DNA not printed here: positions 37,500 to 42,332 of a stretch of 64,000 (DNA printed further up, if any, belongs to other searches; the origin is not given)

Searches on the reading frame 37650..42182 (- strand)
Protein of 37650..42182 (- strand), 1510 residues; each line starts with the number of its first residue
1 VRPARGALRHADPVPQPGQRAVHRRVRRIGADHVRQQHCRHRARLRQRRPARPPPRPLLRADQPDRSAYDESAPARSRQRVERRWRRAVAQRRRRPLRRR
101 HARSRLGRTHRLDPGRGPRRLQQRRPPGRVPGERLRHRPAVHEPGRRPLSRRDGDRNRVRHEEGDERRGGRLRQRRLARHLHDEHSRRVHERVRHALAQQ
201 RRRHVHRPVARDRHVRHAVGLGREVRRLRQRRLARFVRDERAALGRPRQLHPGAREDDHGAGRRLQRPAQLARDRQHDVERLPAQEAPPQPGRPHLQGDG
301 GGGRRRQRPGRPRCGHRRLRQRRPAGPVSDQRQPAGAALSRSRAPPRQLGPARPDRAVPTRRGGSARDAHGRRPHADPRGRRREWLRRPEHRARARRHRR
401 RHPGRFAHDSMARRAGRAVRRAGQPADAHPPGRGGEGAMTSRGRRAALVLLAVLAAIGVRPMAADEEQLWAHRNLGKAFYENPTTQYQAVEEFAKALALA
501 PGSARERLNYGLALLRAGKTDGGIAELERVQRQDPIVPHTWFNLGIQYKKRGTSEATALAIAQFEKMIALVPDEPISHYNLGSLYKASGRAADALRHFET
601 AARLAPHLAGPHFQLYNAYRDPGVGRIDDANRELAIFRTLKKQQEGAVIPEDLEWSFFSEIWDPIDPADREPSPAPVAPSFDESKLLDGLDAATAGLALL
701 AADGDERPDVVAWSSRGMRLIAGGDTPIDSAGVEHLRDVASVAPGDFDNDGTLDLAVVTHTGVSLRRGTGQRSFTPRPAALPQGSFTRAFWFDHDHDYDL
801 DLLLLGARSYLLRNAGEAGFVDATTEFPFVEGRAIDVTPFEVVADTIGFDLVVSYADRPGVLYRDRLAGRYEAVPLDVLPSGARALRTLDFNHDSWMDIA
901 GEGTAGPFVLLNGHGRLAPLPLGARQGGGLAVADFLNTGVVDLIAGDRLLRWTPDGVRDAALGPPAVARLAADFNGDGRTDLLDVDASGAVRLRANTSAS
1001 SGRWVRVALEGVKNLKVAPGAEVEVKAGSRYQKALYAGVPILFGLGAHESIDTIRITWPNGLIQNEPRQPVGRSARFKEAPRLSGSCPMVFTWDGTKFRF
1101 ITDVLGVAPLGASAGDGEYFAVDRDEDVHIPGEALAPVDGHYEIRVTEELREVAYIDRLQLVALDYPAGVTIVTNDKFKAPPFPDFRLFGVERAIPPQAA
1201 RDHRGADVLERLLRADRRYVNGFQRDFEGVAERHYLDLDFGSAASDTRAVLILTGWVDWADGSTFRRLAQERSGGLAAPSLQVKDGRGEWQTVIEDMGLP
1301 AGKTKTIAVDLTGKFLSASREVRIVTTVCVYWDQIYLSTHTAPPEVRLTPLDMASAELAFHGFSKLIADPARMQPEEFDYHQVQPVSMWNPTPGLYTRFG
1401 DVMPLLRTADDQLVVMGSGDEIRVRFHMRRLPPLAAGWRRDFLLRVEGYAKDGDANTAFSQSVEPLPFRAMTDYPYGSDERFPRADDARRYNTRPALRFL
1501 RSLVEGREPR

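Call 64: search_protein_families(library=pfam, proteins=[window:37650-42182:-], max_evalue=0.0001)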
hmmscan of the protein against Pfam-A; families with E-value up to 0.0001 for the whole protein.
window:37650-42182:- (1510 aa): 8 families
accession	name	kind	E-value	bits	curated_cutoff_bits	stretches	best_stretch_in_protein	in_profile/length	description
PF13517.12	FG-GAP_3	-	1.8e-14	54.5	26.9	2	746-803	1-60/61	FG-GAP-like repeat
PF01839.29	FG-GAP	-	9.4e-09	35.4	22.1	0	740-757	3-20/37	FG-GAP repeat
PF13371.12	TPR_9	-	3.4e-08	33.8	35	0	496-535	21-60/73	Tetratricopeptide repeat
PF13414.12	TPR_11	-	7.9e-08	32.3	26.8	0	560-589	13-42/42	TPR repeat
PF13431.12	TPR_17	-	8.9e-08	32.3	24.4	0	564-595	2-33/34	Tetratricopeptide repeat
PF14559.12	TPR_19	-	1.6e-07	31.9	25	0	488-535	9-56/68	Tetratricopeptide repeat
PF07719.23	TPR_2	-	1.1e-06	28.8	27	0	577-607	3-33/34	Tetratricopeptide repeat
PF07593.17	UnbV_ASPIC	-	1.6e-05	25.1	23.4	1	1041-1071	33-63/68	ASPIC and UnbV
